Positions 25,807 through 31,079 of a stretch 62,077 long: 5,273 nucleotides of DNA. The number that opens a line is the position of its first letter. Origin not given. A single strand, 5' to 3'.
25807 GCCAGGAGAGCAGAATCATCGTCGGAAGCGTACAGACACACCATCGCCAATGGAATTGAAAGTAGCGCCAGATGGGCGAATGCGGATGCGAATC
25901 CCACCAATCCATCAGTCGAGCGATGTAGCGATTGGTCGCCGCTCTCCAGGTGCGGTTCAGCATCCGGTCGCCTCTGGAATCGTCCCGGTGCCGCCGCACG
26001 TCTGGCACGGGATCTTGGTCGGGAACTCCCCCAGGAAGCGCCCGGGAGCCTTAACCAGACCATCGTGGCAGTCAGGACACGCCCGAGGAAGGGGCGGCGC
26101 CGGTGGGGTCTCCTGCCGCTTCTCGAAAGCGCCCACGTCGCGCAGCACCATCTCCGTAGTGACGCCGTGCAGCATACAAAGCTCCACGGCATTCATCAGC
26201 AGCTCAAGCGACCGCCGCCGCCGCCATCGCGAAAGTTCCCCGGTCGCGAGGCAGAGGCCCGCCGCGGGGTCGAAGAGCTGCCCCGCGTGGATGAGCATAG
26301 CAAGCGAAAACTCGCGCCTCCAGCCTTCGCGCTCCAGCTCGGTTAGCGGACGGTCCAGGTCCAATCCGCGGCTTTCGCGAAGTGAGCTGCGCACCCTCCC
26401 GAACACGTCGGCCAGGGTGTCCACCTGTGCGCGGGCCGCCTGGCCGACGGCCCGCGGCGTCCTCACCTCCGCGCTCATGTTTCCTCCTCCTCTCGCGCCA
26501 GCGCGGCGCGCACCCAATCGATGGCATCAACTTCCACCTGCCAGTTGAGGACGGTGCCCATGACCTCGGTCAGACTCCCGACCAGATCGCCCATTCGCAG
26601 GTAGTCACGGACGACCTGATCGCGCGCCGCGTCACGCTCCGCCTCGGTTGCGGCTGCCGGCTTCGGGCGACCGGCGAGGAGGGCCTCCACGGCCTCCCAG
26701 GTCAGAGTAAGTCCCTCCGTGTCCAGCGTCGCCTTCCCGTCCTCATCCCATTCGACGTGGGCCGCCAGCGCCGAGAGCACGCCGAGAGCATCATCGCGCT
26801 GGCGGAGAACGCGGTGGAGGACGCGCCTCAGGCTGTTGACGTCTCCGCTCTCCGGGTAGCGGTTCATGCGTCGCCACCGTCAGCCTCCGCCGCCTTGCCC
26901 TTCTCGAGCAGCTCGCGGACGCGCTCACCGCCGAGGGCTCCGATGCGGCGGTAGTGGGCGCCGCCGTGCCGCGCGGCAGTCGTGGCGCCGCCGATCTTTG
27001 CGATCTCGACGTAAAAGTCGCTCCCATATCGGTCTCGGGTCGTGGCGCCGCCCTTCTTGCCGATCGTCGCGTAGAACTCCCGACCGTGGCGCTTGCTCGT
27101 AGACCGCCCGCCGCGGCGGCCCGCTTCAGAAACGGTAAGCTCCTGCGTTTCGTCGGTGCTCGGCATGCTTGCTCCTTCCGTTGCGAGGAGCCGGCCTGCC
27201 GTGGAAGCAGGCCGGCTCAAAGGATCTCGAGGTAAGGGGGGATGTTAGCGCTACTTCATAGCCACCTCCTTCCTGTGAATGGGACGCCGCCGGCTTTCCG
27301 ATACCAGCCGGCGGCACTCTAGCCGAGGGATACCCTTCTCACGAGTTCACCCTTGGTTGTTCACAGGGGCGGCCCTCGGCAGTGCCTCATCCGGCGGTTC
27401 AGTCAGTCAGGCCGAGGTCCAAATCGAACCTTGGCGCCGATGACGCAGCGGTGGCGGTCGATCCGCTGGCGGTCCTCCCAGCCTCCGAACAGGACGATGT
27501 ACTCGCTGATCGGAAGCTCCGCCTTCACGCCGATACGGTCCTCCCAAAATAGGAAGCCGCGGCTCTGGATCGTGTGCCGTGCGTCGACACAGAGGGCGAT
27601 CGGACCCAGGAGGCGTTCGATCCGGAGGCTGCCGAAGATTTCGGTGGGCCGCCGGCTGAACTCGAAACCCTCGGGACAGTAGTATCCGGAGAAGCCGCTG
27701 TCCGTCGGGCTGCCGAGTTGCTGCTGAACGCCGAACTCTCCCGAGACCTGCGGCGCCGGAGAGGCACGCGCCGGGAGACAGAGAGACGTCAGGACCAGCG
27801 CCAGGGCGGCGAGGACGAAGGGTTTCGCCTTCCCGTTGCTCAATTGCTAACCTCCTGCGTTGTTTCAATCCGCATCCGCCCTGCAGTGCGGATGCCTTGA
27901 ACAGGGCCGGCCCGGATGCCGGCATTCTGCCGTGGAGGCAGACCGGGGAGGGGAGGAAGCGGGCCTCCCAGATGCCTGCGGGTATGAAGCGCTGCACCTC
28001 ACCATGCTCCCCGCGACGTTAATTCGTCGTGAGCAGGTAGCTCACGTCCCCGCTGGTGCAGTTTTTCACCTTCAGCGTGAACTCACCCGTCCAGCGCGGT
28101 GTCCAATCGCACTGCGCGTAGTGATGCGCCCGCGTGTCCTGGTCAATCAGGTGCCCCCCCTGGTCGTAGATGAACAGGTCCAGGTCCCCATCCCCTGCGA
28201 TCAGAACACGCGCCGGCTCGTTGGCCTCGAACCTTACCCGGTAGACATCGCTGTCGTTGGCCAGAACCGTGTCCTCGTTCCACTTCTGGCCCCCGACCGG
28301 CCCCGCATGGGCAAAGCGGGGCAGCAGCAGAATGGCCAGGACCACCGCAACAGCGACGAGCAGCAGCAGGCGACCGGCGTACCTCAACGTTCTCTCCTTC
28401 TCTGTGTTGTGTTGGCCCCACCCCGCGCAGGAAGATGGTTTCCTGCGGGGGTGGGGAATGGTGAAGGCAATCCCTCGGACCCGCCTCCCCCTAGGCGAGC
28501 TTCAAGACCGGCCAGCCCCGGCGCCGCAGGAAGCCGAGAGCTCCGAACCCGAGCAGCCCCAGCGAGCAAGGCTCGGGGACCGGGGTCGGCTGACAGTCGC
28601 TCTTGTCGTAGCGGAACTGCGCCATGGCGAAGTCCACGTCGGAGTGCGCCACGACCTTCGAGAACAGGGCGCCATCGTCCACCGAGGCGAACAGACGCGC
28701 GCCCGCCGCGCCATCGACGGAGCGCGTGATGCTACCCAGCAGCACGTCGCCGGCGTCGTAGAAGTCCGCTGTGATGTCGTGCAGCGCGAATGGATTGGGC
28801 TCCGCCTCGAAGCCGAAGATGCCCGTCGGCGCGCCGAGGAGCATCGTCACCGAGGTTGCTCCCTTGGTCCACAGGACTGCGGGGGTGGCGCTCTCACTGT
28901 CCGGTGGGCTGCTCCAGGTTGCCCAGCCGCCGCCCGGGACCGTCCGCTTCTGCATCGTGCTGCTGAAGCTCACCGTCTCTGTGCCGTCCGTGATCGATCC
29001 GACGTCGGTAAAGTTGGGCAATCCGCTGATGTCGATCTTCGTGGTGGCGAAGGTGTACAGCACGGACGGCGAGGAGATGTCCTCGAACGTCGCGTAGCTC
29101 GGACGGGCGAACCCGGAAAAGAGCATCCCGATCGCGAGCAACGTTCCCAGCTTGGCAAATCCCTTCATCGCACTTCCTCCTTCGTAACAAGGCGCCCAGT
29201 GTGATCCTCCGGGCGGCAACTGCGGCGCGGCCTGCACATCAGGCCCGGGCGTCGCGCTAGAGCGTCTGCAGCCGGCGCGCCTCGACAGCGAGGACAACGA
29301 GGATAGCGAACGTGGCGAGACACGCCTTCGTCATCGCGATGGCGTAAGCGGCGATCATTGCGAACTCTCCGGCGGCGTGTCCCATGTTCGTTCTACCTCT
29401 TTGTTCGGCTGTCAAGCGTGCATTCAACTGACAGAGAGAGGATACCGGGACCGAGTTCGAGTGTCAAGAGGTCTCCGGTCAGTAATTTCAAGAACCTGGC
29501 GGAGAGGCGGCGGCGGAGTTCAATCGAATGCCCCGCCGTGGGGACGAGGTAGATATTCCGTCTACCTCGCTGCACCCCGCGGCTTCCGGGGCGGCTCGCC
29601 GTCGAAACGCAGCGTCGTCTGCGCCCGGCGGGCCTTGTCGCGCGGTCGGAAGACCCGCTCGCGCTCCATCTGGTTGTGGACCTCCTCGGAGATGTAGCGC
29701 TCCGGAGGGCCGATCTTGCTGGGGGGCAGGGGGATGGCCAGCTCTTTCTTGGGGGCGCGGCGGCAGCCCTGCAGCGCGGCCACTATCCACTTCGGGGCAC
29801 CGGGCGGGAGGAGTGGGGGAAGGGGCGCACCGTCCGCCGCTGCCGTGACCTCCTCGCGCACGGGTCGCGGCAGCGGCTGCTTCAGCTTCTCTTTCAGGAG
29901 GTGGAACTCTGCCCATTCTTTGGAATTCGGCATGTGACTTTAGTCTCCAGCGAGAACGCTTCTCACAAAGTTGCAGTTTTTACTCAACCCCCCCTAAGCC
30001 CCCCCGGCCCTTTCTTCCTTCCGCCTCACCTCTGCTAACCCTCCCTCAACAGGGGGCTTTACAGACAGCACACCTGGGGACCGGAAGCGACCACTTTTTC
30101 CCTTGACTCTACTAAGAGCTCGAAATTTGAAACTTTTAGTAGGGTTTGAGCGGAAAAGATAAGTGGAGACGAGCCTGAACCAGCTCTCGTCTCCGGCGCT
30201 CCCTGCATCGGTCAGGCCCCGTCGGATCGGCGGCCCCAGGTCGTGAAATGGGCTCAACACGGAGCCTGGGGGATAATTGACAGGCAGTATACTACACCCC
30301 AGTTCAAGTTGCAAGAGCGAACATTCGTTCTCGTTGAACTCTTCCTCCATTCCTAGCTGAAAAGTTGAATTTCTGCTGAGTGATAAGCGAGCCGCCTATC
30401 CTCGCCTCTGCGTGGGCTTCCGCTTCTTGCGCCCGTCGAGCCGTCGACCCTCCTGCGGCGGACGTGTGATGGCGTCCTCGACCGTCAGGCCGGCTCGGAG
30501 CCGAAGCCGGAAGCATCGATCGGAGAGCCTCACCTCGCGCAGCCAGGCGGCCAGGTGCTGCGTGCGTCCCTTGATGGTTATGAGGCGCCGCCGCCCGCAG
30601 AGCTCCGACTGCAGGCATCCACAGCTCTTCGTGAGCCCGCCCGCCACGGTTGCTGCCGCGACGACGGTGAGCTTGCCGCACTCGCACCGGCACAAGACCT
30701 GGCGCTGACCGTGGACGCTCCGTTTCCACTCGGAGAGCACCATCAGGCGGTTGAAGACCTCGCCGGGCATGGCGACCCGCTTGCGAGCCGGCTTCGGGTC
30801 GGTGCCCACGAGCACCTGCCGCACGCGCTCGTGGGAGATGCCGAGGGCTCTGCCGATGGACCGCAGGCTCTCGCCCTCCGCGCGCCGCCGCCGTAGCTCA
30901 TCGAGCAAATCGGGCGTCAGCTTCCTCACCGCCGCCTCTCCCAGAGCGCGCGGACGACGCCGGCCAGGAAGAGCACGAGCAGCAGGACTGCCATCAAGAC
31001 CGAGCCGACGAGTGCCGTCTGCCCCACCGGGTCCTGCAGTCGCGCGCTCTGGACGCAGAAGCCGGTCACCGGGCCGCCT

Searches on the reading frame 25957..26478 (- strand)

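Call 20: search_protein_families(library=pfam, proteins=[window:25957-26478:-], max_evalue=0.01)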
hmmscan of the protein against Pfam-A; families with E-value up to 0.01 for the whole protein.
window:25957-26478:- (173 aa): 1 family
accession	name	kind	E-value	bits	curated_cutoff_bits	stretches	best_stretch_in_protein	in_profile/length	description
PF00684.25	DnaJ_CXXCXGXG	-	0.0092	16.7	32.7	0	132-169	16-55/65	DnaJ central domain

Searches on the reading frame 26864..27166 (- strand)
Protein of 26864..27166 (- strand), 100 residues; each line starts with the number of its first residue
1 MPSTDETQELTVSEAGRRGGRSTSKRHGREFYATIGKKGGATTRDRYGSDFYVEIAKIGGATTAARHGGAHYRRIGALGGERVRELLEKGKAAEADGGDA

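Call 20: search_protein_families(library=pfam, proteins=[window:26864-27166:-], max_evalue=0.01)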
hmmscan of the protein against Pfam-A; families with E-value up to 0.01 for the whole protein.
window:26864-27166:- (100 aa): 2 families
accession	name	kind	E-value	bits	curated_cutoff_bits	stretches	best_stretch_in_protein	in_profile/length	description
PF00477.22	LEA_5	-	2.4e-07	31.6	40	1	6-74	32-99/109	Small hydrophilic plant seed protein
PF10685.14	KGG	-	0.0033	18.2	20.4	0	28-40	6-18/22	Stress-induced bacterial acidophilic repeat motif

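Call 29: find_related_loci(query=window:26864-27166:-, collection=viral_contigs, flank=10000)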
Query window:26864-27166:- (100 aa) in viral_contigs; peptide patterns used: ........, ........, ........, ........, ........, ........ (x = any residue, [..] = any of these).
26 stretches matched a pattern; 3 encode a relative of the query (tblastn E <= 1e-3); 3 distinct loci.
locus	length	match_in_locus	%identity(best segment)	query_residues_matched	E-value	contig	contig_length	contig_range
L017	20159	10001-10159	52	17-75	2e-12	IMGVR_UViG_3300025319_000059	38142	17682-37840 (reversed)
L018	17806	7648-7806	52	17-75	2e-12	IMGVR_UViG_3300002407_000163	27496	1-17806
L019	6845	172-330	52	17-75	2e-12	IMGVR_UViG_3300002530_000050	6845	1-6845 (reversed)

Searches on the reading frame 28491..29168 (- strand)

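Call 20: search_protein_families(library=pfam, proteins=[window:28491-29168:-], max_evalue=0.01)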
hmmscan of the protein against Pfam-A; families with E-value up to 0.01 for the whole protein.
window:28491-29168:- (225 aa): 1 family
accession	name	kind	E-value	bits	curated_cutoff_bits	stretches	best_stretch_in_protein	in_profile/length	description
PF07589.16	PEP-CTERM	-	0.00016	22.1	20.7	1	196-217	1-23/24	PEP-CTERM motif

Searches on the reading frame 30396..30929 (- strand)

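Call 12: search_protein_families(library=pfam, proteins=[window:30396-30929:-], max_evalue=0.01)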
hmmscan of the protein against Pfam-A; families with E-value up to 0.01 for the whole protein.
window:30396-30929:- (177 aa): 3 families
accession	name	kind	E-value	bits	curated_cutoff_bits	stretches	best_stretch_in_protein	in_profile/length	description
PF04545.22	Sigma70_r4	-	3.7e-05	23.6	24.1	1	2-39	3-40/50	Sigma-70, region 4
PF13936.12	HTH_38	-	0.00069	19.7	27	1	2-33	3-34/44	Helix-turn-helix domain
PF19575.5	HTH_58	-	0.0076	16.6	23.8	0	8-44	15-51/62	Helix-turn-helix domain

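Call 71: search_protein_families(library=phrogs, proteins=[window:30396-30929:-], max_evalue=0.1)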
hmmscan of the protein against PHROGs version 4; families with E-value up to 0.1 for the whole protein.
window:30396-30929:- (177 aa): 12 families
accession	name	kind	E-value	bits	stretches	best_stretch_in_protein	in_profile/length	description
phrog_374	-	DNA, RNA and nucleotide metabolism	2.3e-16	60.7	1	49-110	192-254/617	HNH endonuclease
phrog_27240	-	unknown function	6.1e-07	30.9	1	55-114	8-64/132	-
phrog_3377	-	DNA, RNA and nucleotide metabolism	9.6e-06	26.6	1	113-169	96-153/196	HNH endonuclease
phrog_22195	-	unknown function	4.6e-05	24.2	1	53-126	9-78/148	-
phrog_686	-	DNA, RNA and nucleotide metabolism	0.00044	21.5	1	2-45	31-74/76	HTH DNA binding protein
phrog_13059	-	DNA, RNA and nucleotide metabolism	0.0036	18.1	1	17-43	14-40/62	HTH DNA binding protein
phrog_1065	-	unknown function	0.024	15.5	1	136-173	70-106/192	-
phrog_23446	-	unknown function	0.025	15.6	1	9-46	5-41/186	-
phrog_3190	-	unknown function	0.026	15.8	0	106-174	77-149/169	-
phrog_29003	-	unknown function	0.034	13.9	1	110-171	199-261/504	-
phrog_30822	-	unknown function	0.042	15.2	1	15-59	13-57/131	-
phrog_8245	-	moron, auxiliary metabolic gene and host takeover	0.06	14.6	0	15-40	101-126/129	HicB-like antitoxin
